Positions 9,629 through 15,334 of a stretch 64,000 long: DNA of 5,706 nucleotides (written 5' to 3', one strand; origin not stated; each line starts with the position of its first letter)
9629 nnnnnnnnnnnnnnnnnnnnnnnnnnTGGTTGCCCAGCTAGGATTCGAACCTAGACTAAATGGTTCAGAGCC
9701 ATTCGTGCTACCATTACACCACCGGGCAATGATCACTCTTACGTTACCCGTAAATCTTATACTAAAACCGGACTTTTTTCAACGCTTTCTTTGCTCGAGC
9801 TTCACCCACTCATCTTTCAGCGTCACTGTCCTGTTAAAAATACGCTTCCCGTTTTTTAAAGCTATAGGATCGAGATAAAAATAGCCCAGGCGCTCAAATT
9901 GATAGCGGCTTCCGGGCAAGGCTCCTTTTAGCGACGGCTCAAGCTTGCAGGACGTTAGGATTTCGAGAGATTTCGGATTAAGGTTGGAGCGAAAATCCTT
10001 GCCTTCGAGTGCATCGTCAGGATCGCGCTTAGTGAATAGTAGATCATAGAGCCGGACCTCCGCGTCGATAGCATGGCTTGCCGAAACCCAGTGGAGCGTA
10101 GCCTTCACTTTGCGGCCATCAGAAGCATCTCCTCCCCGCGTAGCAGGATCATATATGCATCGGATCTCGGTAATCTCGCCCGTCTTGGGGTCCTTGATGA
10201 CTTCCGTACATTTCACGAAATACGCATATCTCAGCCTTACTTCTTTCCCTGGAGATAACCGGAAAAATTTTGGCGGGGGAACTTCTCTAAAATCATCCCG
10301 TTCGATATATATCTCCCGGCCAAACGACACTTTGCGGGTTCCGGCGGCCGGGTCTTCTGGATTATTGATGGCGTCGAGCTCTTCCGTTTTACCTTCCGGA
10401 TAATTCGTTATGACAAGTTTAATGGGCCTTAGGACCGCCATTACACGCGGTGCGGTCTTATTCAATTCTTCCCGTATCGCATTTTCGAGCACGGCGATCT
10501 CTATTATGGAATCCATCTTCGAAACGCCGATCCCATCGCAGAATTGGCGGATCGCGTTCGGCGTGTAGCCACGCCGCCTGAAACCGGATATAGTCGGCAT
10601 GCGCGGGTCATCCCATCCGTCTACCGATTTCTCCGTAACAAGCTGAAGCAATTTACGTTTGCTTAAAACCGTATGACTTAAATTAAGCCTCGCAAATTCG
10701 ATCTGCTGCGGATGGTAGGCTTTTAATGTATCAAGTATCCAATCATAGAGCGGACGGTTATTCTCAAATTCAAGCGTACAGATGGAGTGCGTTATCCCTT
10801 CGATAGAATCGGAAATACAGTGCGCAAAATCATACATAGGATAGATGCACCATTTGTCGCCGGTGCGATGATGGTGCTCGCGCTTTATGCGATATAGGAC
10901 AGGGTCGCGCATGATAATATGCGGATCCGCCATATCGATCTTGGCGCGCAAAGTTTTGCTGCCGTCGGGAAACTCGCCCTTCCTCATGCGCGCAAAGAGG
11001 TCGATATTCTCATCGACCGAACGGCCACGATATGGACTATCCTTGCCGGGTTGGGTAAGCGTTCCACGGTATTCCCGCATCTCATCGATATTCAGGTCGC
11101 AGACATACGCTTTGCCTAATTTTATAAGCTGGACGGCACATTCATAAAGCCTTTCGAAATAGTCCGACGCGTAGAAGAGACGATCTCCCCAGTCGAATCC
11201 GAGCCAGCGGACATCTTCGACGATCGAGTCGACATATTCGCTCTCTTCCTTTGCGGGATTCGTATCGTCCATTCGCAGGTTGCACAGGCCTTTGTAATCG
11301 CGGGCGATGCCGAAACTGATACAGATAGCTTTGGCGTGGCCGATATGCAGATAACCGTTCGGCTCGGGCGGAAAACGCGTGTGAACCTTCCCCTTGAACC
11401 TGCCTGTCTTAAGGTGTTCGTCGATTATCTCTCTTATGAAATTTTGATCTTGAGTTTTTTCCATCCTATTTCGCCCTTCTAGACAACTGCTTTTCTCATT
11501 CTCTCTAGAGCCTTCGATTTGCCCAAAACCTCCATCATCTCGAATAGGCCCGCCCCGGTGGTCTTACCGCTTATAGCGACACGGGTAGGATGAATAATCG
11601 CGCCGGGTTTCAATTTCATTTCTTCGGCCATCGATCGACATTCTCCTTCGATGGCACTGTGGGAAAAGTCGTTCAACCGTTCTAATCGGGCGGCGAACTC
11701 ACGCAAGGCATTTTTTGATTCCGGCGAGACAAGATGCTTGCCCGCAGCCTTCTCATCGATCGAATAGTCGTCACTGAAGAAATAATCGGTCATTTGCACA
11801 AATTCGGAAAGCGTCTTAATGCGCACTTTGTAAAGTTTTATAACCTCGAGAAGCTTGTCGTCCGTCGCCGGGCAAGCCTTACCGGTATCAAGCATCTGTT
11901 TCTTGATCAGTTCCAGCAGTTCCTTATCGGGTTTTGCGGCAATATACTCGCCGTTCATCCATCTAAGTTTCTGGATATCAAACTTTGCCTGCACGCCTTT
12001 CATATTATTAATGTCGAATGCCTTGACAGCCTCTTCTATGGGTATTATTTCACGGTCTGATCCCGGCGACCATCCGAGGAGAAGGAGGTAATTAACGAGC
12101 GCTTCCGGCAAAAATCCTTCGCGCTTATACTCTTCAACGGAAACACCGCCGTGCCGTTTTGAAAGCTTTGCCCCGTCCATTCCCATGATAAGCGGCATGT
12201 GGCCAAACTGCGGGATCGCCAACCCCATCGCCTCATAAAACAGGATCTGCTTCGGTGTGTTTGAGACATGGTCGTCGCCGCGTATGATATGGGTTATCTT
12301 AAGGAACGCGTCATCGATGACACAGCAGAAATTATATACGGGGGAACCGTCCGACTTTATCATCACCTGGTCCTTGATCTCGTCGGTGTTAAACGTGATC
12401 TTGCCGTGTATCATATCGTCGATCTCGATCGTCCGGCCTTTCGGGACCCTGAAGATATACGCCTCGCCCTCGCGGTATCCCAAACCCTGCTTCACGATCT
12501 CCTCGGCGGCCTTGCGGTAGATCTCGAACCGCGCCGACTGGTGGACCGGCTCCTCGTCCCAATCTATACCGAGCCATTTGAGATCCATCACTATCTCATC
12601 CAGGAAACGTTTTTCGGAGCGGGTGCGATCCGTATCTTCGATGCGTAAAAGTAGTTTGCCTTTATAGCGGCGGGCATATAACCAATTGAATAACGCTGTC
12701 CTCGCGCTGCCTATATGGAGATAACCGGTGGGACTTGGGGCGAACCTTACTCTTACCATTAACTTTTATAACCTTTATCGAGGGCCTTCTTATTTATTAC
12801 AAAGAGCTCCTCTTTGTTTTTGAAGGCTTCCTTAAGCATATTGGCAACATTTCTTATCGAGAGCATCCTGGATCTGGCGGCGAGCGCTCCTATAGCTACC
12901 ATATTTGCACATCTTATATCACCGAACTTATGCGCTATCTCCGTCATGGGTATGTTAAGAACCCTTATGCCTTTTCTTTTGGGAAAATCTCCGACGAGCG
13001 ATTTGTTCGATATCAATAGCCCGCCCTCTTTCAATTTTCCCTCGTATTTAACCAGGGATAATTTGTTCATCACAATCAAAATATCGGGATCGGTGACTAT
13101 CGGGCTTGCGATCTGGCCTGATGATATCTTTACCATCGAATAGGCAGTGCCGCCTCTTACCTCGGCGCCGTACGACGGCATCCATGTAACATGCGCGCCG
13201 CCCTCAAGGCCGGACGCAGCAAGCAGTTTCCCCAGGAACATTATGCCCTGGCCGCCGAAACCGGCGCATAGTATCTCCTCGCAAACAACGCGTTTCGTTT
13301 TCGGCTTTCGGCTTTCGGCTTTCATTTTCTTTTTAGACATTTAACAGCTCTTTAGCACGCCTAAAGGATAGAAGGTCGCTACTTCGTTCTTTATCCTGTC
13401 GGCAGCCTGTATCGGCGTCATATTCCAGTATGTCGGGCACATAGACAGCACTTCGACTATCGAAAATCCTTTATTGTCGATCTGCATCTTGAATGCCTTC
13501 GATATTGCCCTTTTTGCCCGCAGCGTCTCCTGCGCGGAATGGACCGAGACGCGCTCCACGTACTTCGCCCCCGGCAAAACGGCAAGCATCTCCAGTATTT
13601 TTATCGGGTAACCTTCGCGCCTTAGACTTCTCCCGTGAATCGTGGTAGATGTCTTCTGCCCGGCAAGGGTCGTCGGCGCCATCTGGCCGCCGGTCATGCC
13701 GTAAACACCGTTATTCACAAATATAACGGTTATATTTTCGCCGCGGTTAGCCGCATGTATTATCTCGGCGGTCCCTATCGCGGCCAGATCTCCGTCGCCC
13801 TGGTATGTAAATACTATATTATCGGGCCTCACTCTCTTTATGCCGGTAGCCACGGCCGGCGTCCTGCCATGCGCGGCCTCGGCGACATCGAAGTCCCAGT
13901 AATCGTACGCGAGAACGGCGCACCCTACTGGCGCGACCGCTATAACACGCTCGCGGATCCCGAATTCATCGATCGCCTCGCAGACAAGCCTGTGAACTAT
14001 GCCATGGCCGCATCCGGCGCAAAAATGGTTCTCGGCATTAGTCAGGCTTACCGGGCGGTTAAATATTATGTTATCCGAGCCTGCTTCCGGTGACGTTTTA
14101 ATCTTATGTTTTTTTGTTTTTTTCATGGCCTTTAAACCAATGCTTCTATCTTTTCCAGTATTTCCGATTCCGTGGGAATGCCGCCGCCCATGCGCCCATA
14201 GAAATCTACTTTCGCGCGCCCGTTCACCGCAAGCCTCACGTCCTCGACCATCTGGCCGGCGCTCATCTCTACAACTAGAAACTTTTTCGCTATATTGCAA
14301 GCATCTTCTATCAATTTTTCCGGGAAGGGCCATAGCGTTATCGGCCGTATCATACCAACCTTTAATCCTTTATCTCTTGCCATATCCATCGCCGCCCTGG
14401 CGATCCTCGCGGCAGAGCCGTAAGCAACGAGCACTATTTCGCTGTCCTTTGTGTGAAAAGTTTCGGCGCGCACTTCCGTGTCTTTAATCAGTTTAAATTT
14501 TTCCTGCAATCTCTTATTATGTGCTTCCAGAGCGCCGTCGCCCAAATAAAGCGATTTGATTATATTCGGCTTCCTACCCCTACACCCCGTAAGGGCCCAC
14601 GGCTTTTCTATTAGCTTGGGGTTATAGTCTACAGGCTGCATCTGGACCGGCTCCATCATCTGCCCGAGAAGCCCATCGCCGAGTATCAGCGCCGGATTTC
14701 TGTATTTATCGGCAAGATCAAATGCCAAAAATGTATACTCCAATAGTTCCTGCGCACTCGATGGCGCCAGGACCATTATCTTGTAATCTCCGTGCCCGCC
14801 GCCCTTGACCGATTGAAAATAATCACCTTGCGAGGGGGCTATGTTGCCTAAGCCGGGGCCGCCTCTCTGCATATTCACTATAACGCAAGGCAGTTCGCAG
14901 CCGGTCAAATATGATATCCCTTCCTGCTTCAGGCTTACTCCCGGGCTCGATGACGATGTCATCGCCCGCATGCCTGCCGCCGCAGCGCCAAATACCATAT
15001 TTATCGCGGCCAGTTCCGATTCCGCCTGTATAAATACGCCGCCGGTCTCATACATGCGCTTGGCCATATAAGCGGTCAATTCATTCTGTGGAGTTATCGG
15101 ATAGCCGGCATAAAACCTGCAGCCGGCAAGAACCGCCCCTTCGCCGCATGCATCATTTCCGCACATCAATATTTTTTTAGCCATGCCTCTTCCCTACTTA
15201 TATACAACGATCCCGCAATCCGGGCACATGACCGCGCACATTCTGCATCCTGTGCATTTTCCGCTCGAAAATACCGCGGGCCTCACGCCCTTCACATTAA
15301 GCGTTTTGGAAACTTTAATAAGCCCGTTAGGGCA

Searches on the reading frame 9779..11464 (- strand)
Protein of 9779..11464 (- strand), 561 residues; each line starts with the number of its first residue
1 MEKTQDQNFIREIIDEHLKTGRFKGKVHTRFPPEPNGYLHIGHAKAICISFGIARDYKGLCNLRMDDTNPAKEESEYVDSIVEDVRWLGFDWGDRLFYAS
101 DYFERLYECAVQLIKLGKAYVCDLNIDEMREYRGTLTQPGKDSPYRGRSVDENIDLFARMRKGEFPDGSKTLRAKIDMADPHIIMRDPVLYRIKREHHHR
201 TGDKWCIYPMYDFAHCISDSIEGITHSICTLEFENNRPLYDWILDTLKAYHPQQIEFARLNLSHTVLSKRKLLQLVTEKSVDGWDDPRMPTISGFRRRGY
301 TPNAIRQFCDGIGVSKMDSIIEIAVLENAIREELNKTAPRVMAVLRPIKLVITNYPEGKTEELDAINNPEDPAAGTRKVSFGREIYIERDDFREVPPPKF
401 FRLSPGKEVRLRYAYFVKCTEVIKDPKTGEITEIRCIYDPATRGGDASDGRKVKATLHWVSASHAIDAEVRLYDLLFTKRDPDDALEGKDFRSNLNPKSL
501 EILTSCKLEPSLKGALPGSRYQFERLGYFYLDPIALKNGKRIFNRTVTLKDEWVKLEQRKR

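Call 58: search_protein_families(library=pfam, proteins=[window:9779-11464:-], max_evalue=0.0001)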
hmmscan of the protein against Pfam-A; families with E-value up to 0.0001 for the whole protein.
window:9779-11464:- (561 aa): 3 families
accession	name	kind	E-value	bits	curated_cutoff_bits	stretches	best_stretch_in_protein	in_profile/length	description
PF00749.27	tRNA-synt_1c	-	9e-114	380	23.4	1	26-335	1-313/314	tRNA synthetases class I (E and Q), catalytic domain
PF03950.23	tRNA-synt_1c_C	-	8.9e-32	109.6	23.9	1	338-439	1-91/91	tRNA synthetases class I (E and Q), anti-codon binding domain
PF20974.2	tRNA-synt_1c_C2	-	9.7e-23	81.1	23.9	1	456-532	1-69/69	tRNA synthetases class I (E and Q), anti-codon binding domain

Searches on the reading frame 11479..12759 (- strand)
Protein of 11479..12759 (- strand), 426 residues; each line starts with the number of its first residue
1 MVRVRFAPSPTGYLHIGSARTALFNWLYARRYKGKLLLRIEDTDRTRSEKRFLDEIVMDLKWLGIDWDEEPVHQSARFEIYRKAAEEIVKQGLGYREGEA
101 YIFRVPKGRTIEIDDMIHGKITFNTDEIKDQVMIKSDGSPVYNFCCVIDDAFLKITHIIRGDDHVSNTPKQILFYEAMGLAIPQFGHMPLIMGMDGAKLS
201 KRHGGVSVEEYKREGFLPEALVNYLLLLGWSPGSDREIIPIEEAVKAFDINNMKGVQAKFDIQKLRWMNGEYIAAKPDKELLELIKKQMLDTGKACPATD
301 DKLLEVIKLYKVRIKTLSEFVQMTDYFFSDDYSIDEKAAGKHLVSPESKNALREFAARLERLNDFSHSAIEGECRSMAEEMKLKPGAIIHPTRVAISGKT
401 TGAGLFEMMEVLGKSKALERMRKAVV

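Call 58: search_protein_families(library=pfam, proteins=[window:11479-12759:-], max_evalue=0.0001)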
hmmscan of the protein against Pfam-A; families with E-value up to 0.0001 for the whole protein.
window:11479-12759:- (426 aa): 2 families
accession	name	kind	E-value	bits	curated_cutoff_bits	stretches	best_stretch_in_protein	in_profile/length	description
PF00749.27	tRNA-synt_1c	-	1.1e-91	307.4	23.4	2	103-267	148-314/314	tRNA synthetases class I (E and Q), catalytic domain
PF19269.4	Anticodon_2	-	7.7e-37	127.3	23.6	1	286-424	7-140/141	Anticodon binding domain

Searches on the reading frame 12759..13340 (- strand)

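Call 58: search_protein_families(library=pfam, proteins=[window:12759-13340:-], max_evalue=0.0001)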
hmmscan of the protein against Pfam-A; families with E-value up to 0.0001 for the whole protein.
window:12759-13340:- (193 aa): 1 family
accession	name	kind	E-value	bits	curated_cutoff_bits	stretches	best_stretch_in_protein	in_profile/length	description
PF01558.24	POR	-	9.9e-39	133.7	27.4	1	29-191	1-172/173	Pyruvate ferredoxin/flavodoxin oxidoreductase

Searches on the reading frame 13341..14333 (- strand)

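Call 58: search_protein_families(library=pfam, proteins=[window:13341-14333:-], max_evalue=0.0001)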
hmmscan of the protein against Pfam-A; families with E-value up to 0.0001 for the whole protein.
window:13341-14333:- (330 aa): 1 family
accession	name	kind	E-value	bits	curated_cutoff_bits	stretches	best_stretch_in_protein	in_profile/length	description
PF02775.26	TPP_enzyme_C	-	7.8e-22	78.1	21.9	1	152-295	27-151/151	Thiamine pyrophosphate enzyme, C-terminal TPP binding domain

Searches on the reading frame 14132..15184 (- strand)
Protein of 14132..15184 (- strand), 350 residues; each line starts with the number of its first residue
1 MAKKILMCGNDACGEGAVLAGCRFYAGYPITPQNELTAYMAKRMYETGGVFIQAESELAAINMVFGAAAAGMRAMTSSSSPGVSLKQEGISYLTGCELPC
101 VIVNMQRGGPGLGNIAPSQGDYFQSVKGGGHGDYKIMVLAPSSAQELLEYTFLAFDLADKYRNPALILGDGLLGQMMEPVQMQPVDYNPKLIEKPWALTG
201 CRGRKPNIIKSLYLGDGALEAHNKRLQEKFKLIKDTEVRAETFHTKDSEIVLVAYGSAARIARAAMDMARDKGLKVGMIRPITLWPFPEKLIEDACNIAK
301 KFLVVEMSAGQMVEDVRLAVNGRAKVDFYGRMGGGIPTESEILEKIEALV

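Call 58: search_protein_families(library=pfam, proteins=[window:14132-15184:-], max_evalue=0.0001)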
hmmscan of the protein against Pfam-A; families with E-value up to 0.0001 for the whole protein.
window:14132-15184:- (350 aa): 3 families
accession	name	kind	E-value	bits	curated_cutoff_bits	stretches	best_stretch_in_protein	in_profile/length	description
PF01855.24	POR_N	-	2e-49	168.9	27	1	15-196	1-181/231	Pyruvate flavodoxin/ferredoxin oxidoreductase, thiamine diP-bdg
PF17147.9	PFOR_II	-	1.4e-25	90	27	1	249-341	2-101/102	Pyruvate:ferredoxin oxidoreductase core domain II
PF02780.25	Transketolase_C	-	1.4e-07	31.9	25.9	1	246-306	8-68/124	Transketolase, C-terminal domain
